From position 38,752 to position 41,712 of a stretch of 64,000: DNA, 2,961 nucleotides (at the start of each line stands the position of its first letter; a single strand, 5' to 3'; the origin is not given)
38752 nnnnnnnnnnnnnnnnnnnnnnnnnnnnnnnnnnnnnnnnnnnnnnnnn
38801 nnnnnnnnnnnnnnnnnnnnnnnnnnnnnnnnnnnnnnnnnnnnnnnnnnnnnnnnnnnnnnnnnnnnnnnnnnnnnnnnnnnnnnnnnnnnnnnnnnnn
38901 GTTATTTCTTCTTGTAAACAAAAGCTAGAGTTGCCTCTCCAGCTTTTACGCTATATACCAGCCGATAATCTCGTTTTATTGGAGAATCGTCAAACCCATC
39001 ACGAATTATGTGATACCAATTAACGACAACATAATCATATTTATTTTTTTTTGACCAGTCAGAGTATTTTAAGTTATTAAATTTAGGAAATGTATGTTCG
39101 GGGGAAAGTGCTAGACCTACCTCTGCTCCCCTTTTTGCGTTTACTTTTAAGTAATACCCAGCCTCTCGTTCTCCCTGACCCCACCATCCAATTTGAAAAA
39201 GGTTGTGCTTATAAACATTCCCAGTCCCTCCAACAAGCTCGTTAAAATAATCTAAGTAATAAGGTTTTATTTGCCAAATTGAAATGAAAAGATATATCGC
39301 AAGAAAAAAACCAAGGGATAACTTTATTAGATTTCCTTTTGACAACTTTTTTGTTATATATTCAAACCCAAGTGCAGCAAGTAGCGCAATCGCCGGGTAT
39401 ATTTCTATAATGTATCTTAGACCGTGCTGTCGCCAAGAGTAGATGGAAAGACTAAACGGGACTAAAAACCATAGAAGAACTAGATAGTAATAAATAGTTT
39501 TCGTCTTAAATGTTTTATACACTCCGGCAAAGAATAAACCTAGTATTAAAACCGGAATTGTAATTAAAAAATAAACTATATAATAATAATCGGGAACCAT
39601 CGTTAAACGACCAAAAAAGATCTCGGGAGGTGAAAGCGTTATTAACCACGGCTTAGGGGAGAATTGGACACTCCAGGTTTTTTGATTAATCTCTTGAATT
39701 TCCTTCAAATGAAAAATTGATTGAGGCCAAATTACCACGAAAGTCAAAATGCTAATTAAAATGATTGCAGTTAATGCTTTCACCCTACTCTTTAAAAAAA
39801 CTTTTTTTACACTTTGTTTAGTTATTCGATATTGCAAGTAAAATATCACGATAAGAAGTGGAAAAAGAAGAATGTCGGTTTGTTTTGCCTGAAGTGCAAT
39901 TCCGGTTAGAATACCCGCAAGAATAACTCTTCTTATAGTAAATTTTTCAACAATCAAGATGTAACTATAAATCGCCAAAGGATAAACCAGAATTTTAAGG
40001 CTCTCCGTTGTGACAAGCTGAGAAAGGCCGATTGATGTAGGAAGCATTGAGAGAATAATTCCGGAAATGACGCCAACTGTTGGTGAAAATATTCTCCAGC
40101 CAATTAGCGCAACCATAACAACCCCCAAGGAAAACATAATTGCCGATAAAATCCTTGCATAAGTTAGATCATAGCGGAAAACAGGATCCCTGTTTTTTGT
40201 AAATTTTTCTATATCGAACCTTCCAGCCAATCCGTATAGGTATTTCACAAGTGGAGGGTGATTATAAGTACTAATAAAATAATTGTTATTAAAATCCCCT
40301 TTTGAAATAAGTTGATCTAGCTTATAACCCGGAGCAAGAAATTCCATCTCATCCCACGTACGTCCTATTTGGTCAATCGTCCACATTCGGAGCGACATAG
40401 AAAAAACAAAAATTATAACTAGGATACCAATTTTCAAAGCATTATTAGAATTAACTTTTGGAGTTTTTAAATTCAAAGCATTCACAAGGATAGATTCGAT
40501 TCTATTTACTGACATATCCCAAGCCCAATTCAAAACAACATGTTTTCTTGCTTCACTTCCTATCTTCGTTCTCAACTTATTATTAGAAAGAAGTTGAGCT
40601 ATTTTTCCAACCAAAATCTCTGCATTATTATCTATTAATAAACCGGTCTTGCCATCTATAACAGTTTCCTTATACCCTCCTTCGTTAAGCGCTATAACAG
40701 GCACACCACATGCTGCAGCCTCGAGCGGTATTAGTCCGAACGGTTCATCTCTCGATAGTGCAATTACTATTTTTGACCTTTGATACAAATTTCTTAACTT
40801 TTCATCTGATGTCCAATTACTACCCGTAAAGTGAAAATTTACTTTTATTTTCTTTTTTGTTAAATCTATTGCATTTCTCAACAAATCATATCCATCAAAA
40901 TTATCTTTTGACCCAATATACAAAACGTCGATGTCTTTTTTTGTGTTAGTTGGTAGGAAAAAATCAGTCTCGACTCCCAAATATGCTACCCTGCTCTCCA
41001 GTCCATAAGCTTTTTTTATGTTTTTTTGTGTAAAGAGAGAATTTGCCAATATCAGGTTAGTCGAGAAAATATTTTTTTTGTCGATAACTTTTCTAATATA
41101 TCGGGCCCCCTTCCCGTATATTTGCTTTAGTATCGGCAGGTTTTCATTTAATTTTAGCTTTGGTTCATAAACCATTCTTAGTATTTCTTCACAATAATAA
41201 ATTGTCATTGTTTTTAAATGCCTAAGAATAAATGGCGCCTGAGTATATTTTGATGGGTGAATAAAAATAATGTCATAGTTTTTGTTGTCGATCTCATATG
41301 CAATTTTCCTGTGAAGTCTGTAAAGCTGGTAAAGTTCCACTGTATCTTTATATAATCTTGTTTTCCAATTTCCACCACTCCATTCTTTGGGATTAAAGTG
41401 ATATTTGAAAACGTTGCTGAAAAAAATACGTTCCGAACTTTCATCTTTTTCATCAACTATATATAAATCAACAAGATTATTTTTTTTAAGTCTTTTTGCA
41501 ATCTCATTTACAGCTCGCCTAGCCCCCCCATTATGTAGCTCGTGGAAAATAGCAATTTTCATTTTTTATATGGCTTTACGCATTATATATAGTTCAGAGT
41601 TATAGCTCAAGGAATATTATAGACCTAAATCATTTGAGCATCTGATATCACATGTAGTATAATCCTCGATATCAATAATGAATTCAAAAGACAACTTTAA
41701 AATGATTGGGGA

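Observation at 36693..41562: Single-polypeptide fusions of a cytoplasmic GT-A or GT-B domain to a GT-C membrane glycosyltransferase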

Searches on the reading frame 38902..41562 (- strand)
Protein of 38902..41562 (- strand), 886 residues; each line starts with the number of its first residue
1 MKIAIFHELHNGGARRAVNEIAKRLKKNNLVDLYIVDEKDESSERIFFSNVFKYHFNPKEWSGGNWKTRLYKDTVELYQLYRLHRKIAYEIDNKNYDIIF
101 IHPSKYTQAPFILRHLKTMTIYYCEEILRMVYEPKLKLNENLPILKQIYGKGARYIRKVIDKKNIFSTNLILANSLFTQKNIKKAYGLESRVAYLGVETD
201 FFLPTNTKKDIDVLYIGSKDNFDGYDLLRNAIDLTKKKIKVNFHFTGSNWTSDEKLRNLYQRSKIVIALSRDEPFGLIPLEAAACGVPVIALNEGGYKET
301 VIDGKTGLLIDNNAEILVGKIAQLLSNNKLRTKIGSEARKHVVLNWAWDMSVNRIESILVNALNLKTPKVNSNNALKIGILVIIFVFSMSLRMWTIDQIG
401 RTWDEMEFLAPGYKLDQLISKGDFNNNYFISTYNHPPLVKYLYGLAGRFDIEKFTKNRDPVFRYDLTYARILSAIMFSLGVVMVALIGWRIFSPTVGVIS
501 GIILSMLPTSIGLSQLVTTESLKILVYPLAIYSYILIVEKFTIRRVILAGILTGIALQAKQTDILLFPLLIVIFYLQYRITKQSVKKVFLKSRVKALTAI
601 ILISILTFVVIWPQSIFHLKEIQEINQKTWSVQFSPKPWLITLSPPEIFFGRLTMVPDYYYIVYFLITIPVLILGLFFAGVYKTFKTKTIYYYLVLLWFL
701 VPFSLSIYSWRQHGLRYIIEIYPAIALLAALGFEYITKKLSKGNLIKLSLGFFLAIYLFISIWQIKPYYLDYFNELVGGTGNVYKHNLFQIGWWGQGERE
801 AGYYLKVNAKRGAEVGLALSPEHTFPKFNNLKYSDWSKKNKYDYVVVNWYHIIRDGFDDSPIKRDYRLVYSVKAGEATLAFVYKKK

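Call 6: search_protein_families(library=pfam, proteins=[window:38902-41562:-], max_evalue=0.01)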
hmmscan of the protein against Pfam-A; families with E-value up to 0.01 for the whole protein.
window:38902-41562:- (886 aa): 7 families
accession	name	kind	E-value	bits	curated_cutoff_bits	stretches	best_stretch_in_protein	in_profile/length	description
PF00534.26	Glycos_transf_1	-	1.6e-27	96.5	26.4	1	235-341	67-172/172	Glycosyl transferases group 1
PF13692.12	Glyco_trans_1_4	-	1.9e-18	67.5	27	1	211-327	34-142/142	Glycosyl transferases group 1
PF13524.12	Glyco_trans_1_2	-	3.7e-12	46.8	25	1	236-355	10-142/144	Glycosyl transferase-like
PF13231.12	PMT_2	-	2.7e-10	41.1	26.1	1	466-612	21-160/160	Dolichyl-phosphate-mannose-protein mannosyltransferase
PF20706.3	GT4-conflict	-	4.4e-08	33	26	1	252-301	271-320/385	Family 4 Glycosyltransferase in conflict systems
PF13439.12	Glyco_transf_4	-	0.00068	20.1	28.5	1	12-200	2-169/170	Glycosyltransferase Family 4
PF05045.17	RgpF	-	0.0041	16.3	25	0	177-268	302-394/503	Rhamnan synthesis protein F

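Call 7: search_protein_families(library=ncbifam, proteins=[window:38902-41562:-], max_evalue=0.01)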
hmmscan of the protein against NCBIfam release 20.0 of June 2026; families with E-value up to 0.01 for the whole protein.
window:38902-41562:- (886 aa): 26 families (the best 25 are shown)
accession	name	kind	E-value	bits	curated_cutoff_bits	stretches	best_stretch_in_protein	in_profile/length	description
TIGR03449.1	mycothiol_MshA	equivalog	4.5e-18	65.3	462.5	1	246-362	287-403/406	D-inositol-3-phosphate glycosyltransferase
TIGR02149.1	glgA_Coryne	subfamily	1.3e-15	57.5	302.4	1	214-354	237-382/391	glycogen synthase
NF041876.1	EPS_EpsE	equivalog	1.8e-15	57.1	400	1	231-350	264-384/389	exopolysaccharide biosynthesis GT4 family glycosyltransferase EpsE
TIGR03999.1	thiol_BshA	equivalog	2.9e-15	56.1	273.7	1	234-359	248-370/375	N-acetyl-alpha-D-glucosaminyl L-malate synthase BshA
NF053787.1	GlcN_PG_synth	equivalog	8.3e-14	51.2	480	1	209-355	210-352/361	N-acetylglucosaminyl phosphatidylglycerol synthase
NF012028.0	PRK15484.1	subfamily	7.4e-12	45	618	1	229-361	246-377/380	lipopolysaccharide N-acetylglucosaminyltransferase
TIGR03088.1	stp2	hypoth_equivalog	8.9e-12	44.7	409.05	1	258-358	268-369/374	TIGR03088 family PEP-CTERM/XrtA system glycosyltransferase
TIGR02472.1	sucr_P_syn_N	equivalog_domain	4.1e-11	42.4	576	1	262-354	340-433/439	sucrose-phosphate synthase, putative, glycosyltransferase domain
NF041139.1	TreT_Thcocales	equivalog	1.1e-10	40.8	775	1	258-347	308-397/412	trehalose synthase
NF038229.1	Glyco4_Geo_Pelo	equivalog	1.7e-10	40.4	400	1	254-359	229-333/338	GPMC system family 4 glycosyltransferase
TIGR04063.1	stp3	hypoth_equivalog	2.3e-10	39.9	442.05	1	277-359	309-392/397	TIGR04063 family PEP-CTERM/XrtA system glycosyltransferase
TIGR04047.1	MSMEG_0565_glyc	hypoth_equivalog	4.1e-07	29.4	259.85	1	237-353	250-365/373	MSMEG_0565 family glycosyltransferase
NF038295.1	EPS_HpsP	equivalog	9.9e-07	28.1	550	1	250-352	275-377/388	hormogonium polysaccharide biosynthesis glycosyltransferase HpsP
TIGR02470.1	sucr_synth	equivalog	2.5e-06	25.9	810.4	1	253-355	634-741/784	sucrose synthase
NF046085.1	XrtY_assoc_Gly1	equivalog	5.2e-06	25.6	400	1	236-347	260-369/387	XrtY-associated glycosyltransferase XYAG1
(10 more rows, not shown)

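Call 15: find_homologous_proteins(query=window:38902-41562:-, max_evalue=0.00001)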
Query window:38902-41562:- (886 aa): 104 proteins with E <= 0.00001 among 8000 candidates.
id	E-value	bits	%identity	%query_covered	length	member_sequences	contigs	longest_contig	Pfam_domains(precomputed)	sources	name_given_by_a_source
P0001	0.0e+0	1996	100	100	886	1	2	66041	PF00534.27,PF13524.13,PF20706.4,PF13692.13,PF13231.13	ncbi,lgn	-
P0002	0.0e+0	1293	63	100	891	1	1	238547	PF00534.27,PF13524.13,PF13439.13,PF20706.4,PF13692.13,PF13231.13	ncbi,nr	ncbi:MAG: glycosyltransferase [Candidatus Levybacteria bacterium]|nr:glycosyltransferase [Candidatus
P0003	0.0e+0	1266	62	100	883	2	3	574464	PF00534.27,PF13524.13,PF13439.13,PF20706.4,PF13692.13,PF13231.13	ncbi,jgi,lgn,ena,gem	-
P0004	0.0e+0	1252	62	100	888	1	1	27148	PF00534.27,PF13524.13,PF13439.13,PF20706.4,PF13692.13,PF13231.13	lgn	-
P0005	0.0e+0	1229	61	100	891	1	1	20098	PF00534.27,PF13524.13,PF20706.4,PF13692.13,PF13231.13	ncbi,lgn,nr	ncbi:MAG: glycosyltransferase [Patescibacteria group bacterium]|nr:glycosyltransferase [Patescibacte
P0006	0.0e+0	1206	59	100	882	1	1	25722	PF00534.27,PF13524.13,PF13439.13,PF20706.4,PF13692.13,PF13231.13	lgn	-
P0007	0.0e+0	1200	59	100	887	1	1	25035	PF00534.27,PF13524.13,PF13439.13,PF20706.4,PF13692.13,PF13231.13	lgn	-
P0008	0.0e+0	1093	56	100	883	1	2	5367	PF00534.27,PF13524.13,PF20706.4,PF13692.13,PF13231.13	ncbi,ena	-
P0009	0.0e+0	1090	55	100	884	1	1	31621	PF00534.27,PF13524.13,PF13439.13,PF20706.4,PF13692.13,PF13231.13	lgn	-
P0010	2.4e-268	911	49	100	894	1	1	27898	PF00534.27,PF02366.25,PF13524.13,PF13439.13,PF20706.4,PF13692.13,PF13231.13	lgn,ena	-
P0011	2.7e-232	792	44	100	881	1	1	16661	PF00534.27,PF02366.25,PF13524.13,PF13439.13,PF13692.13,PF13231.13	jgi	jgi:glycosyltransferase involved in cell wall biosynthesis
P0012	5.3e-214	731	62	59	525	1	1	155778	PF13231.13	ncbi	-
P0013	2.8e-210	719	63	57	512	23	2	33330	PF13231.13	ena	-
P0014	3.7e-208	712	61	58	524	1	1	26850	PF02366.25,PF13231.13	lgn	-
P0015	1.8e-207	710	62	57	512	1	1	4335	PF13231.13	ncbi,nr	ncbi:MAG: glycosyltransferase family 39 protein [Candidatus Levybacteria bacterium]|nr:glycosyltrans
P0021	1.0e-203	697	60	57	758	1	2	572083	PF00535.33,PF13231.13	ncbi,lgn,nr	ncbi:glycosyltransferase [Patescibacteria group bacterium]|nr:glycosyltransferase [Patescibacteria g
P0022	6.4e-202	691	60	57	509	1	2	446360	PF13231.13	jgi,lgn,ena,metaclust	metaclust:\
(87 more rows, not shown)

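Call 34: search_solved_structures(query=A2, max_evalue=0.1)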
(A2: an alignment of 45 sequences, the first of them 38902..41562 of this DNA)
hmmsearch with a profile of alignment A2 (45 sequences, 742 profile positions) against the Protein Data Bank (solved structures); distinct sequences matched with E-value up to 0.1: 16.
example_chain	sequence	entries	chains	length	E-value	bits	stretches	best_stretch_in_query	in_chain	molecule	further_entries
2f9f_A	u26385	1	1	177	1.8e-08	36.4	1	116-202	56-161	first mannosyl transferase (wbaZ-1)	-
6p25_B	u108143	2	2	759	6.6e-08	34.6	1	278-468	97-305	Dolichyl-phosphate-mannose--protein mannosyltransferase 2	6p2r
9i5k_A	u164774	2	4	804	1.1e-05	27.3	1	277-422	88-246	Dolichyl-phosphate-mannose--protein mannosyltransferase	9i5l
5d00_A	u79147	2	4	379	0.0017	20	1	57-218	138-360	N-acetyl-alpha-D-glucosaminyl L-malate synthase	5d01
5i45_A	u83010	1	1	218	0.0037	18.9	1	113-208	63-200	Glycosyl transferases group 1 family protein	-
2jjm_A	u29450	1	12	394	0.012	17.2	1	79-216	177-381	GLYCOSYL TRANSFERASE, GROUP 1 FAMILY PROTEIN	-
6v9s_A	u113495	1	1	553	0.012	17.2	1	136-244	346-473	Orexin receptor type 1,GlgA glycogen synthase chimera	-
4zj8_A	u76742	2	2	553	0.012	17.1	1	136-244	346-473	human OX1R fusion protein to P.abysii glycogen synthase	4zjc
3mbo_A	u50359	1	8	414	0.013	17.1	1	79-216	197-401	Glycosyltransferase, group 1 family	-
6lfl_A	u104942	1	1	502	0.024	16.2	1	136-244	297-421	C-X-C chemokine receptor type 2,GlgA glycogen synthase,C-X-C chemokine receptor type 2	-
8kig_R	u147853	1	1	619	0.032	15.8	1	136-244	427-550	Soluble cytochrome b562,Melanocortin receptor 3,GlgA glycogen synthase,Fusion protein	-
4s0v_A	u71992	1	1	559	0.046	15.3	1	136-244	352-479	Human Orexin receptor type 2 fusion protein to P. abysii Glycogen Synthase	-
5wqc_A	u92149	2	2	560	0.046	15.3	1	136-244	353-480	Orexin receptor type 2,GlgA glycogen synthase,Orexin receptor type 2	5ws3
6tpg_A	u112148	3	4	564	0.052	15.1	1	136-245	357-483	Orexin receptor type 2,GlgA glycogen synthase,Hypocretin receptor-2 | Orexin receptor type 2,GlgA glycogen synthase,Orexin receptor type 2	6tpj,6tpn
6kp6_A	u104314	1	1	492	0.076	14.5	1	136-247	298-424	Muscarinic acetylcholine receptor M4,GlgA glycogen synthase,Muscarinic acetylcholine recep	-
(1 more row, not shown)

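Call 35: find_encoding_contigs(protein=P0012, flank=8000, max_places=2)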
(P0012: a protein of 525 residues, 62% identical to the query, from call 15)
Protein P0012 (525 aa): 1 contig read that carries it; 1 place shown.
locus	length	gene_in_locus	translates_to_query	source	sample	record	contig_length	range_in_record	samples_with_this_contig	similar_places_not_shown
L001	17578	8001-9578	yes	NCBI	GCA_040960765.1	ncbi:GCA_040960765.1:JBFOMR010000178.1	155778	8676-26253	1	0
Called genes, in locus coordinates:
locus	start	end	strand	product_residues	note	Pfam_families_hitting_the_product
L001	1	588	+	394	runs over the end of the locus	PF08421:Methyltransf_13, PF13489:Methyltransf_23, PF08241:Methyltransf_11 (weak), PF08484:Methyltransf_14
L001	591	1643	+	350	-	PF01073:3Beta_HSD, PF01370:Epimerase, PF02719:Polysacc_synt_2, PF04321:RmlD_sub_bind, PF07993:NAD_binding_4, PF16363:GDP_Man_Dehyd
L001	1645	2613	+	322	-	PF01408:GFO_IDH_MocA, PF22725:GFO_IDH_MocA_C3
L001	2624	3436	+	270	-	PF01261:AP_endonuc_2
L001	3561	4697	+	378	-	PF13489:Methyltransf_23, PF08241:Methyltransf_11, PF08242:Methyltransf_12, PF13649:Methyltransf_25, PF13847:Methyltransf_31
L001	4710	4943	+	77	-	-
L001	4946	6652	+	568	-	PF02543:Carbam_trans_N, PF16861:Carbam_trans_C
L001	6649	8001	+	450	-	PF00657:Lipase_GDSL (faint), PF13472:Lipase_GDSL_2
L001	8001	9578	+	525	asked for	PF13231:PMT_2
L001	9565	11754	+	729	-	PF00535:Glycos_transf_2, PF10111:Glyco_tranf_2_2, PF13641:Glyco_tranf_2_3, PF13231:PMT_2 (weak)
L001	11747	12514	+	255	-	PF00535:Glycos_transf_2, PF10111:Glyco_tranf_2_2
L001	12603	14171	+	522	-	-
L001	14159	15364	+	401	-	PF04932:Wzy_C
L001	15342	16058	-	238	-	PF09136:Glucodextran_B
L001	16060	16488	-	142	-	PF02823:ATP-synt_DE_N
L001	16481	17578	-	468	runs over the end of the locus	PF02874:ATP-synt_ab_N, PF00006:ATP-synt_ab, PF22919:ATP-synt_VA_C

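Call 36: find_encoding_contigs(protein=P0021, flank=8000, max_places=2)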
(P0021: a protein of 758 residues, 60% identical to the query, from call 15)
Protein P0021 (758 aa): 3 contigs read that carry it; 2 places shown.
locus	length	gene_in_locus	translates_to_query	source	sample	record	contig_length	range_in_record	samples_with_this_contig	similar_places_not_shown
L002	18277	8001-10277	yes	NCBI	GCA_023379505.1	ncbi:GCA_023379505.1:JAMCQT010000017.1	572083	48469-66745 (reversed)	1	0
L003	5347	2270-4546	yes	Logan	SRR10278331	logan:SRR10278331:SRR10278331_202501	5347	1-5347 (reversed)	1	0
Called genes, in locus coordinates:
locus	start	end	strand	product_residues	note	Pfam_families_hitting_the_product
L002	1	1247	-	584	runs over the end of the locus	PF10131:PTPS_related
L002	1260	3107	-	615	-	-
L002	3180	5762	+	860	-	PF00535:Glycos_transf_2, PF10111:Glyco_tranf_2_2, PF13641:Glyco_tranf_2_3, PF02366:PMT, PF13231:PMT_2 (weak)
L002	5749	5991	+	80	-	-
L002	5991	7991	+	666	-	-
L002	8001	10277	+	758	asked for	PF00535:Glycos_transf_2, PF13231:PMT_2 (weak)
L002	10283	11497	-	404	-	PF08421:Methyltransf_13, PF13489:Methyltransf_23, PF08241:Methyltransf_11 (weak), PF08242:Methyltransf_12 (faint), PF08484:Methyltransf_14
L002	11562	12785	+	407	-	PF01943:Polysacc_synt, PF13440:Polysacc_synt_3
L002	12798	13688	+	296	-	PF00535:Glycos_transf_2, PF10111:Glyco_tranf_2_2 (weak), PF13641:Glyco_tranf_2_3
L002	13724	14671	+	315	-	PF01073:3Beta_HSD, PF01370:Epimerase, PF02719:Polysacc_synt_2 (faint), PF04321:RmlD_sub_bind, PF13460:NAD_binding_10 (weak), PF16363:GDP_Man_Dehyd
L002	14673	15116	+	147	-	PF00908:dTDP_sugar_isom, PF05523:FdtA (weak)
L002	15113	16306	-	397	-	PF02350:Epimerase_2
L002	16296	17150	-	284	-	PF01370:Epimerase, PF04321:RmlD_sub_bind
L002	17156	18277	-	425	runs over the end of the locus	PF08421:Methyltransf_13, PF13489:Methyltransf_23, PF08241:Methyltransf_11, PF08242:Methyltransf_12, PF13649:Methyltransf_25 (weak), PF08484:Methyltransf_14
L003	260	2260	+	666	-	-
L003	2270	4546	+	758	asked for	PF00535:Glycos_transf_2, PF13231:PMT_2 (weak)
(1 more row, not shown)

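Call 39: find_encoding_contigs(protein=P0022, flank=10000, max_places=1)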
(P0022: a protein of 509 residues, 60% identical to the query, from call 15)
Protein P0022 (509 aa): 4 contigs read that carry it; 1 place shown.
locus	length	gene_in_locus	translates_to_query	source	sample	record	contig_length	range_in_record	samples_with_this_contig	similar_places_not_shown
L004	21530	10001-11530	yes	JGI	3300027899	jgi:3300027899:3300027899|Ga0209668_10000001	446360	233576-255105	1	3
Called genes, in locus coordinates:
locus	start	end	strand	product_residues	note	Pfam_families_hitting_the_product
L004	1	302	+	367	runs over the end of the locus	PF01041:DegT_DnrJ_EryC1, PF00266:Aminotran_5 (weak), PF01053:Cys_Met_Meta_PP (weak)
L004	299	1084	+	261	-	PF13489:Methyltransf_23, PF01209:Ubie_methyltran, PF02353:CMAS, PF08241:Methyltransf_11, PF08242:Methyltransf_12, PF13649:Methyltransf_25, PF13847:Methyltransf_31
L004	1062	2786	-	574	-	-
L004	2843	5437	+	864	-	PF00535:Glycos_transf_2, PF10111:Glyco_tranf_2_2 (weak), PF13641:Glyco_tranf_2_3, PF13506:Glyco_transf_21, PF02366:PMT, PF13231:PMT_2, PF14897:EpsG (weak)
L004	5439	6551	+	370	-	PF13439:Glyco_transf_4, PF13692:Glyco_trans_1_4, PF13524:Glyco_trans_1_2, PF20706:GT4-conflict, PF00534:Glycos_transf_1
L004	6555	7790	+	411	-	PF01943:Polysacc_synt, PF13440:Polysacc_synt_3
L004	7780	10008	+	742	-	PF00535:Glycos_transf_2, PF13641:Glyco_tranf_2_3 (weak), PF13231:PMT_2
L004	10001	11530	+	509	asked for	PF13231:PMT_2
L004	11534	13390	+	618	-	-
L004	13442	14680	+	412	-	PF08421:Methyltransf_13, PF13489:Methyltransf_23, PF08484:Methyltransf_14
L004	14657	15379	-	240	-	PF00535:Glycos_transf_2, PF13641:Glyco_tranf_2_3 (faint)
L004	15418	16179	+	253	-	PF00535:Glycos_transf_2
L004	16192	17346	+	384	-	PF04932:Wzy_C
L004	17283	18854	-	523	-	PF13231:PMT_2 (weak)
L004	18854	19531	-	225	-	PF09136:Glucodextran_B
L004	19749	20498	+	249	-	PF00156:Pribosyltran (weak)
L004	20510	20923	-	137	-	PF02823:ATP-synt_DE_N, PF00401:ATP-synt_DE (weak)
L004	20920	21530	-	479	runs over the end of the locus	PF02874:ATP-synt_ab_N, PF00006:ATP-synt_ab, PF22919:ATP-synt_VA_C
